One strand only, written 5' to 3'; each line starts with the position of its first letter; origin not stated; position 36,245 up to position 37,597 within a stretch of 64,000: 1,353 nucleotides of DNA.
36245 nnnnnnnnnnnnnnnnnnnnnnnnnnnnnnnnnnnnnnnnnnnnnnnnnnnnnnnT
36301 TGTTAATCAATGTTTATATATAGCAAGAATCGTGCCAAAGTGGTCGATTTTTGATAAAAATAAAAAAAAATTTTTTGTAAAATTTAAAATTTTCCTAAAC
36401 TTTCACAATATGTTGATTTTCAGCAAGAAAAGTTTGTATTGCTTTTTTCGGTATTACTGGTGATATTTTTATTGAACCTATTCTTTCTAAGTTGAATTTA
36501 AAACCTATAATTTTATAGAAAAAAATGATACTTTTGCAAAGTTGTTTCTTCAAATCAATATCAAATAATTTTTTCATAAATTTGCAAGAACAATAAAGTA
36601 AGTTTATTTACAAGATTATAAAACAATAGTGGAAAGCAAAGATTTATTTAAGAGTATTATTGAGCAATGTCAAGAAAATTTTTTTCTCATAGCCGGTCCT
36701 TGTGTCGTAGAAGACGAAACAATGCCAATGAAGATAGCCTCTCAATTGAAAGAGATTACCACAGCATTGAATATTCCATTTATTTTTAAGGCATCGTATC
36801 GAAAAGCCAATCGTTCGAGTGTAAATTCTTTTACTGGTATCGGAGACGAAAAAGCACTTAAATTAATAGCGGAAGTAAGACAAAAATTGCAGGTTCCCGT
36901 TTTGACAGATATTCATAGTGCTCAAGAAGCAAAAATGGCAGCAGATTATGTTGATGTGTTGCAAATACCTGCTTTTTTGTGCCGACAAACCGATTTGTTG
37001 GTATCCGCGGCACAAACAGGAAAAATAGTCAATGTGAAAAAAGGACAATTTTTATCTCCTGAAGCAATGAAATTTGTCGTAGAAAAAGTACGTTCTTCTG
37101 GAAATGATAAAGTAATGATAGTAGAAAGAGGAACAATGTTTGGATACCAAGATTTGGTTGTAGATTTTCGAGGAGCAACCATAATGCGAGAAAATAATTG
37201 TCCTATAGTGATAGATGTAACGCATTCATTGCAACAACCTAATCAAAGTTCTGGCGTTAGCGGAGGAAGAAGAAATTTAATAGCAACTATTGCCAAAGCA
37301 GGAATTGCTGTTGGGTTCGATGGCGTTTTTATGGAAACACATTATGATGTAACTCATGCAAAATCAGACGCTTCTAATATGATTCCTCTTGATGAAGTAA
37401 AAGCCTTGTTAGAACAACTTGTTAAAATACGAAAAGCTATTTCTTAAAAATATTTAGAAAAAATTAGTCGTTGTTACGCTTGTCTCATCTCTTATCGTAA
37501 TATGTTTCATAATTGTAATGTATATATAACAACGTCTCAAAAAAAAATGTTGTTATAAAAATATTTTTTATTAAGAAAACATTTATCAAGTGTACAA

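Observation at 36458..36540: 83-nt stretch identical between two copies, ending at an outward-facing promoter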

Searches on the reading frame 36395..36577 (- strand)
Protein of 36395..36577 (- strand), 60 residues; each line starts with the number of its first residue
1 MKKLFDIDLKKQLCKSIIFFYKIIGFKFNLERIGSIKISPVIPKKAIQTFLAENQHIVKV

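Call 58: search_protein_representatives(protein=window:36395-36577:-)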
Query: 60 residues. Proteins with E-value up to 0.001 (for the whole library): 6; up to 1e-10: 2; up to 1e-30: 0. The best 6 are listed.
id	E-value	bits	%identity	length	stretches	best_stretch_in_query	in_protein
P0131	3.4e-30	117.8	97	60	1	1-60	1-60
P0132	2.6e-15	71.2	45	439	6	20-49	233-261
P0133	1.9e-06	43.6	29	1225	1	19-49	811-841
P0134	3.8e-04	36.4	41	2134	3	14-46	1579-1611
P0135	4.5e-04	36.1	44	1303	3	22-39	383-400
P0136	8.2e-04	35.3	-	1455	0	-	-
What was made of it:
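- The antisense ORF has no relatives other than its own locus among 1.8 billion representative proteins (call 58).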

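Call 61: find_encoding_contigs(protein=window:36395-36577:-, flank=3000, max_places=10)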
Protein window:36395-36577:- (60 aa): 2 contigs read that carry it; 1 place shown.
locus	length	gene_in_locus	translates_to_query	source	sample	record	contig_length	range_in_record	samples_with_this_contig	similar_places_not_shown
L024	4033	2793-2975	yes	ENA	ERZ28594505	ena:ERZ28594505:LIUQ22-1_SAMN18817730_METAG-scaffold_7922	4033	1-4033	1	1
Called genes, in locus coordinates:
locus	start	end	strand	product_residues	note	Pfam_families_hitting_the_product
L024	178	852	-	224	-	PF21948:LplA-B_cat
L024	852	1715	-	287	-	PF16881:LIAS_N (weak), PF04055:Radical_SAM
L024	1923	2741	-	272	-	PF00793:DAHP_synth_1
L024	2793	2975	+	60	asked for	-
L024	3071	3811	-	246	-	PF13428:TPR_14 (faint), PF13432:TPR_16 (weak), PF13431:TPR_17 (faint), PF00515:TPR_1, PF07719:TPR_2, PF13181:TPR_8 (weak), PF13414:TPR_11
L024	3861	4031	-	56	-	?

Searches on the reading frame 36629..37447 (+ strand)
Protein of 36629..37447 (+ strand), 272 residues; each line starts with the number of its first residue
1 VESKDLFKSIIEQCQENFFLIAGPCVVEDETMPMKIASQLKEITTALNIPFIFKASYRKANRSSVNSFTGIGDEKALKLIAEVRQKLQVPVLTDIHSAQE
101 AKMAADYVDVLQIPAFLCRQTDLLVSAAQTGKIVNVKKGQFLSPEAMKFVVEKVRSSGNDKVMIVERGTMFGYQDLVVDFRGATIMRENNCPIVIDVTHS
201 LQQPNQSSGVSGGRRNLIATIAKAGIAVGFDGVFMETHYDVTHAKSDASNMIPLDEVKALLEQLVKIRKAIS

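Call 9: find_encoding_contigs(protein=window:36629-37447:+, flank=3000, max_places=6)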
Protein window:36629-37447:+ (272 aa): 23 contigs read that carry it; 6 places shown.
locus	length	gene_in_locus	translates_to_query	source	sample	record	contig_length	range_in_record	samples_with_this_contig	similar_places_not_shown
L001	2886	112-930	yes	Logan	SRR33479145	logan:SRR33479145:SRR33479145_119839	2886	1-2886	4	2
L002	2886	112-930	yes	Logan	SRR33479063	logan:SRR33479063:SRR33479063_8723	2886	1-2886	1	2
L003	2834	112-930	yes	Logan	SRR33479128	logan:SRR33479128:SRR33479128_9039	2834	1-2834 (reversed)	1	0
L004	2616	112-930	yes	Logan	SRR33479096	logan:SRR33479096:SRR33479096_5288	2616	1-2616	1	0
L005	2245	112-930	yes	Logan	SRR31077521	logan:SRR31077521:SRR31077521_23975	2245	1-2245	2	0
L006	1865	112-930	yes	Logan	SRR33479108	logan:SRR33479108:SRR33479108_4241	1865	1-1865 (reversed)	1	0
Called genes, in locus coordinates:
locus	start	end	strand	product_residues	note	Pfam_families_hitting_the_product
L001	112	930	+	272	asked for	PF00793:DAHP_synth_1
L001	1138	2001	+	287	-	PF16881:LIAS_N (weak), PF04055:Radical_SAM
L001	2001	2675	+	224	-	PF21948:LplA-B_cat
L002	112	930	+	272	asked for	PF00793:DAHP_synth_1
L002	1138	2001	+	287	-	PF16881:LIAS_N (weak), PF04055:Radical_SAM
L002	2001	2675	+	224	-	PF21948:LplA-B_cat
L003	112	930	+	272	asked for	PF00793:DAHP_synth_1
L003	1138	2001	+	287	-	PF16881:LIAS_N (weak), PF04055:Radical_SAM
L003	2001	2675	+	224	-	PF21948:LplA-B_cat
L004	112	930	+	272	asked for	PF00793:DAHP_synth_1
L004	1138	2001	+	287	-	PF16881:LIAS_N (weak), PF04055:Radical_SAM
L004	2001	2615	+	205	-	?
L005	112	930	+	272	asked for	PF00793:DAHP_synth_1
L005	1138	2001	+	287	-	PF16881:LIAS_N (weak), PF04055:Radical_SAM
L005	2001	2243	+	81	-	?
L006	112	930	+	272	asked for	PF00793:DAHP_synth_1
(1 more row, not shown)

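Call 11: find_homologous_proteins(query=window:36629-37447:+, max_evalue=1e-60)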
Query window:36629-37447:+ (272 aa): 7999 proteins with E <= 1e-60 among 8000 candidates; the best 120 are listed.
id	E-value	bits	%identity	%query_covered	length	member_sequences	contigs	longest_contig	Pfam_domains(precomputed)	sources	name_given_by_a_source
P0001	1.8e-171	586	99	100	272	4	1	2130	PF00793.27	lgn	-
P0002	2.2e-154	530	89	100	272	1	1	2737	PF00793.27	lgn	-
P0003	1.2e-131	455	78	94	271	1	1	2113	PF00793.27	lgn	-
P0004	1.5e-131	455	74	100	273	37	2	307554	PF00793.27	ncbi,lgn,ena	-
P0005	6.0e-130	450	77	94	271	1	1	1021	PF00793.27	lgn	-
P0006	9.4e-130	449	77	94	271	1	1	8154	PF00793.27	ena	-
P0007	1.2e-128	446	77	94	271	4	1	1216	PF00793.27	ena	-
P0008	7.9e-128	443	77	94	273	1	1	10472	PF00793.27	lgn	-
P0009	9.5e-128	443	76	94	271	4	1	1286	PF00793.27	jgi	-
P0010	7.2e-127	440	74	94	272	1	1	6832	PF00793.27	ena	-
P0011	3.1e-126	438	75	94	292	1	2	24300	PF00793.27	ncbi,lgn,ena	-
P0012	2.3e-125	435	72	100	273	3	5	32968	PF00793.27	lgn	-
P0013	2.4e-124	432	72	100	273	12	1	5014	PF00793.27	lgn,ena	-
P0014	3.6e-124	431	75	94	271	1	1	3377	PF00793.27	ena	-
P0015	9.1e-124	430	72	96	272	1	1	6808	PF00793.27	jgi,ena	-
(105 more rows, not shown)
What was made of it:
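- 36629..37447 (+): kdsA. calls 9, 11
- Checked: 36629-37447(+) is KDO-8-P synthase (calls 9 and 11).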

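Call 12: find_encoding_contigs(protein=P0002, flank=5000, max_places=4)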
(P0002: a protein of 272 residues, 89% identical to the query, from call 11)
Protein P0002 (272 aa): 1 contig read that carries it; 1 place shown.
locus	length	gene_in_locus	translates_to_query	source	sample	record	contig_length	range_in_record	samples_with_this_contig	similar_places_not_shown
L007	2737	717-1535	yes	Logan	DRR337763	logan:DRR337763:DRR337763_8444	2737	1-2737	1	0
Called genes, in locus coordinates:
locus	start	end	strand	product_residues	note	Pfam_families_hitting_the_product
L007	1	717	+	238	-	?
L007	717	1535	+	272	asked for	PF00793:DAHP_synth_1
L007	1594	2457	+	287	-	PF16881:LIAS_N (weak), PF04055:Radical_SAM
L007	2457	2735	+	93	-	?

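Call 13: find_encoding_contigs(protein=P0004, flank=8000, max_places=3)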
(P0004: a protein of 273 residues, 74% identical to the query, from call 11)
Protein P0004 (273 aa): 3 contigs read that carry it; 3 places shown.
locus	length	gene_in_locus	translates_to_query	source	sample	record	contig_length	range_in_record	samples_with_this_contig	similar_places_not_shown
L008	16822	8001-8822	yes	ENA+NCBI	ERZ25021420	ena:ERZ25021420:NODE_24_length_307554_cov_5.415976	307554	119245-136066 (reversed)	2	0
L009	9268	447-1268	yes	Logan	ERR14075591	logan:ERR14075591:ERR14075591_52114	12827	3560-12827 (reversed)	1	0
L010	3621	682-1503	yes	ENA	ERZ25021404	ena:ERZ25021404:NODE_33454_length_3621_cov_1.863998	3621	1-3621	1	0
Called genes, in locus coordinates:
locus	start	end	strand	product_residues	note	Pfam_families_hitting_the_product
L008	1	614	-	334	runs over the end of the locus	PF01040:UbiA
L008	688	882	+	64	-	PF04024:PspC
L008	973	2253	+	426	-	PF00464:SHMT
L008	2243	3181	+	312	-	PF09992:NAGPA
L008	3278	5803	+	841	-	PF13734:Inhibitor_I69, PF01640:Peptidase_C10, PF07705:CARDB (faint), PF18962:Por_Secre_tail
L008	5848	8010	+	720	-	PF13734:Inhibitor_I69, PF01640:Peptidase_C10, PF18962:Por_Secre_tail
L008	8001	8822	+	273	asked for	PF00793:DAHP_synth_1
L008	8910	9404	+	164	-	PF04542:Sigma70_r2, PF08281:Sigma70_r4_2, PF04545:Sigma70_r4 (weak)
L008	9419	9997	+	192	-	-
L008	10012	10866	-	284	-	PF00165:HTH_AraC (faint), PF12833:HTH_18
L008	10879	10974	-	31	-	-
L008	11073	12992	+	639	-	PF14262:Cthe_2159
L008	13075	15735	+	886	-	PF01841:Transglut_core, PF02369:Big_1 (weak)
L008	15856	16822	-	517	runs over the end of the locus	PF00221:Lyase_aromatic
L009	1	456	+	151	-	?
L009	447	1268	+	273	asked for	PF00793:DAHP_synth_1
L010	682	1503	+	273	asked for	PF00793:DAHP_synth_1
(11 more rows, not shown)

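Call 70: list_cluster_members(proteins=[P0121, window:36629-37447:+, window:36395-36577:-, P0128])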
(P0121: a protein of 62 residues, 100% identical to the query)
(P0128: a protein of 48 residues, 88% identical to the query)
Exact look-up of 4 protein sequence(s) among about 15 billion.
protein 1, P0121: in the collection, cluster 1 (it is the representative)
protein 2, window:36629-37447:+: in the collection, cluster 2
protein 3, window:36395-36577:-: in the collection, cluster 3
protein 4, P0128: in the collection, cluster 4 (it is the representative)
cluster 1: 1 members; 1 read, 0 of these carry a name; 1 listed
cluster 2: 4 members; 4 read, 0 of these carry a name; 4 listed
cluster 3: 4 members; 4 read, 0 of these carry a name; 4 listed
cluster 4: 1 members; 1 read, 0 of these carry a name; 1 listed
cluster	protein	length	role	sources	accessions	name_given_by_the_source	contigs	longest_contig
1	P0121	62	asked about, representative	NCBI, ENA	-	-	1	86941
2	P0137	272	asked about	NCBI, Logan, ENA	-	-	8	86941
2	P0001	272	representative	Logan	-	-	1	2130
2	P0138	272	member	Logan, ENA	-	-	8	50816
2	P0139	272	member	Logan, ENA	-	-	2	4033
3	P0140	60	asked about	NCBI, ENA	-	-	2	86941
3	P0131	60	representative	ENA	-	-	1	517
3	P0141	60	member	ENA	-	-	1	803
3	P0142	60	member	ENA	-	-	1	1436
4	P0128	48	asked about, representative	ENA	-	-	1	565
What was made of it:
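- The window appears to come from a metagenome-assembled contig (call 70).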
